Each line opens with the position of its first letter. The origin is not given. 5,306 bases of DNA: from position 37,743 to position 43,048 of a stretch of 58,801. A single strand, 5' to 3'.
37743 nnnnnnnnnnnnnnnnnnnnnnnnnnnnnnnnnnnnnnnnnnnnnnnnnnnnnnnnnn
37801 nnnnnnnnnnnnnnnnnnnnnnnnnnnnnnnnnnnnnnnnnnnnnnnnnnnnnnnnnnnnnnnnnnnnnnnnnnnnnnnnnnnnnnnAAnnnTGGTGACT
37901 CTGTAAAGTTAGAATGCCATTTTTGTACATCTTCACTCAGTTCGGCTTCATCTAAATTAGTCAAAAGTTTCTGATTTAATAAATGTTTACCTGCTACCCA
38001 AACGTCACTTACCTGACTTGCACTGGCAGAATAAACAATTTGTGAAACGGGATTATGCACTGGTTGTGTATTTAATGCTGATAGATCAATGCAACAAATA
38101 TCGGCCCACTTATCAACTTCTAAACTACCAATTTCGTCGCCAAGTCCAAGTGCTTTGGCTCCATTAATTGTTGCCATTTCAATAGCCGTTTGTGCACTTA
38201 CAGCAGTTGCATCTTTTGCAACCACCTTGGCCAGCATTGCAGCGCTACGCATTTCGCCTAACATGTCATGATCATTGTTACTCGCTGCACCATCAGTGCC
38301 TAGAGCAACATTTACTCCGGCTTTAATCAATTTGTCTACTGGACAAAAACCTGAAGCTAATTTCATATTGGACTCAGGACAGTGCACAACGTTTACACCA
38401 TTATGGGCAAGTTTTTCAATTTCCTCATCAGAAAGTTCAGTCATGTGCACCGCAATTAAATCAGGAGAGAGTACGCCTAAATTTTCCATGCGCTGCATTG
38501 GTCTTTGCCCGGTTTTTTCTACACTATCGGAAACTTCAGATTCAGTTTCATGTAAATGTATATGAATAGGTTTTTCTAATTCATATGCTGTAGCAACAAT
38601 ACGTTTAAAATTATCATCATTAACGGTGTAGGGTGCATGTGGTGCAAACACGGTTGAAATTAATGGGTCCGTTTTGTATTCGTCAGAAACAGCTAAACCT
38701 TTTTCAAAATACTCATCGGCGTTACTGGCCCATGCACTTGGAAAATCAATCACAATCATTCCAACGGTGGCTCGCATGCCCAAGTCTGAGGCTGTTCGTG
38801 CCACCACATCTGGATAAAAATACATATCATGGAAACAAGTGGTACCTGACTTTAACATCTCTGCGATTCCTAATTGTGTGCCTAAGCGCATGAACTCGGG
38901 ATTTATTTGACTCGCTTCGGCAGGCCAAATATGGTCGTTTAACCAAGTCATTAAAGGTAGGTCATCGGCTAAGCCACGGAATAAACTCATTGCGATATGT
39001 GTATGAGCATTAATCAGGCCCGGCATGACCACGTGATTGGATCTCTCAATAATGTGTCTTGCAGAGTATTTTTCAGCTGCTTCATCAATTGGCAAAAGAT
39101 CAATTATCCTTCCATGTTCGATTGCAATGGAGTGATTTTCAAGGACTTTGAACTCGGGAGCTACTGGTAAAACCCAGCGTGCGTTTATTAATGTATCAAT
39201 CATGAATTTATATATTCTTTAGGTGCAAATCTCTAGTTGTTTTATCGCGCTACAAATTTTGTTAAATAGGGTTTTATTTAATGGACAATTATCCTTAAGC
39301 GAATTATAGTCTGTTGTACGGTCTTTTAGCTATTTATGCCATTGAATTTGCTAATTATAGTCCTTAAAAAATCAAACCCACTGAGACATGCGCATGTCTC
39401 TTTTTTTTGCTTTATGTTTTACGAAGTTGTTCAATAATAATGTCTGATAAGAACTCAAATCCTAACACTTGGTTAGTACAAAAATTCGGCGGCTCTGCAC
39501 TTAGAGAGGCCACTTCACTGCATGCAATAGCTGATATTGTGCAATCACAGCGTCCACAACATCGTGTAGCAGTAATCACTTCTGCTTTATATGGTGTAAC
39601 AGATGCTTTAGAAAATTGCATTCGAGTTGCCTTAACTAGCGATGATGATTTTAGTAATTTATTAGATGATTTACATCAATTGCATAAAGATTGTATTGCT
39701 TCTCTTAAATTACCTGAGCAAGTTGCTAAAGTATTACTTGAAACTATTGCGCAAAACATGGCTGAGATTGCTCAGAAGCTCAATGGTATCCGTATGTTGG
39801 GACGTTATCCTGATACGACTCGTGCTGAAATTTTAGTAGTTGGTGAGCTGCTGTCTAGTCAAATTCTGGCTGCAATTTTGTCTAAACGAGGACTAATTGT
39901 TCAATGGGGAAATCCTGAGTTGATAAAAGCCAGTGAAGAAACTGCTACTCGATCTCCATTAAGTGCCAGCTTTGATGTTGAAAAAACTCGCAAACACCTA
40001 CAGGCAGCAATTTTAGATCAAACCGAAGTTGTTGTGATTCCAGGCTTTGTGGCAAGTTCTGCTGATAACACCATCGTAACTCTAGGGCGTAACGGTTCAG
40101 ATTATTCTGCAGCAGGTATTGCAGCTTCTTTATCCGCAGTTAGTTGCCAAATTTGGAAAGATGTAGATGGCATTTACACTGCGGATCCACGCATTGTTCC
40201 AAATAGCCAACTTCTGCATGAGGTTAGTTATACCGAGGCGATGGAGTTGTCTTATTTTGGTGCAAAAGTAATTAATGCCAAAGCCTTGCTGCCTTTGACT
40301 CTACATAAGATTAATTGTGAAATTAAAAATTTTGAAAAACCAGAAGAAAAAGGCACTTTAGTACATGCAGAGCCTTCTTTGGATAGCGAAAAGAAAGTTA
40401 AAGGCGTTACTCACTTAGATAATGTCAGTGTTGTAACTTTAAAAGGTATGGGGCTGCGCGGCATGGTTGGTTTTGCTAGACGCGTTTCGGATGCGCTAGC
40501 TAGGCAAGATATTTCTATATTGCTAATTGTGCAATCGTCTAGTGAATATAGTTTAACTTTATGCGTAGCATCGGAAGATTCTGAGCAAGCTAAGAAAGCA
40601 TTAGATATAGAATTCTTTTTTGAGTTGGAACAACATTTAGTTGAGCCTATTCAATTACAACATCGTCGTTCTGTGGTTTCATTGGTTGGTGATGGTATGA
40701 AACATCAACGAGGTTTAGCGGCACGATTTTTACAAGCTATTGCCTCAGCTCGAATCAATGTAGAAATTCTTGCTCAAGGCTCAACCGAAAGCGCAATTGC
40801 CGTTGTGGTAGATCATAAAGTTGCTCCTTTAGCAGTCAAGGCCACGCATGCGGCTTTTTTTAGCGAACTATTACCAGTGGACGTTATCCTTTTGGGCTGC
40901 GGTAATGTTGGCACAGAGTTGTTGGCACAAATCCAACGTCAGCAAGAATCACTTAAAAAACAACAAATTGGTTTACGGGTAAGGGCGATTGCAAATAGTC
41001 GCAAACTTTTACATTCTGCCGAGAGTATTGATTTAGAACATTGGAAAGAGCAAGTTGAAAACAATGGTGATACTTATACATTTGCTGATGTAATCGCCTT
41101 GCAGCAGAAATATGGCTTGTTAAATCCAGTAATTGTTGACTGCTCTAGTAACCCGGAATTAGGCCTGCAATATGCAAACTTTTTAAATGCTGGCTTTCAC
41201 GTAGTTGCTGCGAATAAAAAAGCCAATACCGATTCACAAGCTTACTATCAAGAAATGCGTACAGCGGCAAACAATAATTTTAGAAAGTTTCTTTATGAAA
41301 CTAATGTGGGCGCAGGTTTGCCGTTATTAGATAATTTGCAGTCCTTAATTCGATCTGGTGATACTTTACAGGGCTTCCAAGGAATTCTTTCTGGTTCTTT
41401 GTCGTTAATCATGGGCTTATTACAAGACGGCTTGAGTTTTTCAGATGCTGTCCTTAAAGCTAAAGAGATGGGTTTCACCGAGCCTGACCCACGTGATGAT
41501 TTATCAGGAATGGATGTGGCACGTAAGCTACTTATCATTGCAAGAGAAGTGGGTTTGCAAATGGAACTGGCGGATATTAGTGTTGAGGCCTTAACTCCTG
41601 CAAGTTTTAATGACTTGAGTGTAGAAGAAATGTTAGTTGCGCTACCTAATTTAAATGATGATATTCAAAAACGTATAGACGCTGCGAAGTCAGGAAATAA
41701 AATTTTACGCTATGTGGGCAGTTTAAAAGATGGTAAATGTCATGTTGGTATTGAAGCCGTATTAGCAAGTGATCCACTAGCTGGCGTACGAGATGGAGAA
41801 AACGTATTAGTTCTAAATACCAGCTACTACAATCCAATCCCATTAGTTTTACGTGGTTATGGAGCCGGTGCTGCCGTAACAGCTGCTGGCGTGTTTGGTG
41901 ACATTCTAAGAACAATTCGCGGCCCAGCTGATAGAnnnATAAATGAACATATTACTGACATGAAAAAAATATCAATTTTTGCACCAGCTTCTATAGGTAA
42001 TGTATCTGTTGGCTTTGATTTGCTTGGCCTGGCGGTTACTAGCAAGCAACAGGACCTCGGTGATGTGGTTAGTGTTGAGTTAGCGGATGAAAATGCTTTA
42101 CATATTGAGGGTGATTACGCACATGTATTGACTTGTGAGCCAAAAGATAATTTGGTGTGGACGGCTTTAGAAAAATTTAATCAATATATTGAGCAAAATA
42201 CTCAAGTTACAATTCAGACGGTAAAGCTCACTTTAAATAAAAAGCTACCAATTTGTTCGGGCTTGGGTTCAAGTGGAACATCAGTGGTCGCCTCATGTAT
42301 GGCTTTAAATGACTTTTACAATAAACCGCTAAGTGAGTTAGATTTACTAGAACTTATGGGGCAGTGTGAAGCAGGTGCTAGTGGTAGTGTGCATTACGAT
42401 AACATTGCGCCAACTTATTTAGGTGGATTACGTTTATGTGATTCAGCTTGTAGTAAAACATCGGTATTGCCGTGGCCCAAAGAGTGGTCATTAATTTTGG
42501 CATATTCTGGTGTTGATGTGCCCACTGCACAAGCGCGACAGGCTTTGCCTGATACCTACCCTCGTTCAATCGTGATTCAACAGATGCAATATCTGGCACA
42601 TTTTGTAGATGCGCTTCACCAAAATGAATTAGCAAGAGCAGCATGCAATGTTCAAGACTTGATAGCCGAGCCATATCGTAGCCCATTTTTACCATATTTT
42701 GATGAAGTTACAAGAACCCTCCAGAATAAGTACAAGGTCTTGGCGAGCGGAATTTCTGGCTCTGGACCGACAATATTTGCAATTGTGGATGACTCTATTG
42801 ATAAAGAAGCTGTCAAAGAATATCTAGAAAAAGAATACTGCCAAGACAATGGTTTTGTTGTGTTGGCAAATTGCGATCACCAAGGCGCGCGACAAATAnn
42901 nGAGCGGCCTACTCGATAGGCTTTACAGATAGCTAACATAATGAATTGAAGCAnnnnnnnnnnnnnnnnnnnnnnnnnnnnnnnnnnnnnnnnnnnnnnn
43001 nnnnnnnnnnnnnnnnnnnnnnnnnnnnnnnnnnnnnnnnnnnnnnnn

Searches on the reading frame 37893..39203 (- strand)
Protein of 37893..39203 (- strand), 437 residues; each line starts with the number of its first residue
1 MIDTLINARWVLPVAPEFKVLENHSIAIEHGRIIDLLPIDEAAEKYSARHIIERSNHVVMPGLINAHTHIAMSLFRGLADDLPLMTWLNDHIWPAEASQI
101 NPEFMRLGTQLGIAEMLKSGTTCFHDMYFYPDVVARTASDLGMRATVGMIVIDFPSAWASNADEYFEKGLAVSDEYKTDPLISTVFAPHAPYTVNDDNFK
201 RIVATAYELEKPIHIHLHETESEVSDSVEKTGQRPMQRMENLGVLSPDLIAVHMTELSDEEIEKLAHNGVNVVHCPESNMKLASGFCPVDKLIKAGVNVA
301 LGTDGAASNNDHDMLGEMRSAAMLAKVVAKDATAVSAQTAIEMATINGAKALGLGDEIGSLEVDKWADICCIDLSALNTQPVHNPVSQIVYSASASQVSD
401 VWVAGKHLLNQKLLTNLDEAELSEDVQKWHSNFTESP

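Call 63: search_protein_families(library=pfam, proteins=[window:37893-39203:-], max_evalue=1e-8)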
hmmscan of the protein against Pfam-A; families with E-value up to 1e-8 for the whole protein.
window:37893-39203:- (437 aa): 2 families
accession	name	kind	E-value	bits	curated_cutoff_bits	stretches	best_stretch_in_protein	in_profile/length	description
PF01979.26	Amidohydro_1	-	5.9e-76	256.4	25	1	58-406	1-343/345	Amidohydrolase family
PF07969.17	Amidohydro_3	-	1.9e-24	87.5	29.7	1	183-406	243-469/472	Amidohydrolase family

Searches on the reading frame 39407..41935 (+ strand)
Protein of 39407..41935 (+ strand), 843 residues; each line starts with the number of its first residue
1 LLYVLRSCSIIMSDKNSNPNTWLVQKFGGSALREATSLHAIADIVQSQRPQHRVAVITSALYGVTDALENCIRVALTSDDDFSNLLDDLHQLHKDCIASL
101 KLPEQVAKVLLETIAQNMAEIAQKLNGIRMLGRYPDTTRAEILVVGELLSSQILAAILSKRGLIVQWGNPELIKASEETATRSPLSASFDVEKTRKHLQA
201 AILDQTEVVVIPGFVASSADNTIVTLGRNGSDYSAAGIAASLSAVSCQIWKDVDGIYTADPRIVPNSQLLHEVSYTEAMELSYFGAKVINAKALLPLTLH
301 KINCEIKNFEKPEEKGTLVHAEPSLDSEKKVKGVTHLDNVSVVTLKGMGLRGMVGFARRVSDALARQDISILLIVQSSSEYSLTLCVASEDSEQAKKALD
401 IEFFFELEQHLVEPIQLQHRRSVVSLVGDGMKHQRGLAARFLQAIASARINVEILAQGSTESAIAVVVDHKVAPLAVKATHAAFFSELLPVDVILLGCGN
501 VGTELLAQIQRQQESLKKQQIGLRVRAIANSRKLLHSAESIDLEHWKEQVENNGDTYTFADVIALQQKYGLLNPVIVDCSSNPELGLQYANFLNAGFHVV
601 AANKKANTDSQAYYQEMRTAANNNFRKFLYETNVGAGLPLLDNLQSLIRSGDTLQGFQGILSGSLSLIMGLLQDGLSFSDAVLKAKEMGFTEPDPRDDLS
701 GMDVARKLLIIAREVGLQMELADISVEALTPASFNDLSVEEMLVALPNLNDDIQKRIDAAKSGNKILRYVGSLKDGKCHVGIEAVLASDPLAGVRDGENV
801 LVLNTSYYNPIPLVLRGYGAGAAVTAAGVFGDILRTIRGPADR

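Call 63: search_protein_families(library=pfam, proteins=[window:39407-41935:+], max_evalue=1e-8)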
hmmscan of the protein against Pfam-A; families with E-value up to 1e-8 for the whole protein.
window:39407-41935:+ (843 aa): 6 families
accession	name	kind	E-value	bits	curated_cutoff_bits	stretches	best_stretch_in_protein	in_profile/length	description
PF00742.24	Homoserine_dh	-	1e-43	149.6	22.9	1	639-834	1-173/173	Homoserine dehydrogenase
PF00696.33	AA_kinase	-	6.1e-39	134.6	24.9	1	22-308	2-234/234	Amino acid kinase family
PF22468.2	ACT_9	-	1.3e-32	111.8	27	2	424-484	1-61/61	ACT domain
PF03447.22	NAD_binding_3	-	9.4e-21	75.1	24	1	497-631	1-116/116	Homoserine dehydrogenase, NAD binding domain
PF01842.31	ACT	-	1.4e-12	47.5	27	0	430-483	6-64/66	ACT domain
PF13840.12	ACT_7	-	1.9e-11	44.1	27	0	338-399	4-63/65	ACT domain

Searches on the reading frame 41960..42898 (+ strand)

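Call 63: search_protein_families(library=pfam, proteins=[window:41960-42898:+], max_evalue=1e-8)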
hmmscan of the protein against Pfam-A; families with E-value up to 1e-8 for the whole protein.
window:41960-42898:+ (313 aa): 2 families
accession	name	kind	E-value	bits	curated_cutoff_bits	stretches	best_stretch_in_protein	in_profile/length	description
PF00288.32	GHMP_kinases_N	-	1e-17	64.6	22.3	1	64-156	1-87/87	GHMP kinases N terminal domain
PF08544.19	GHMP_kinases_C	-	3.4e-09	37.4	21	1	222-293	11-83/85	GHMP kinases C terminal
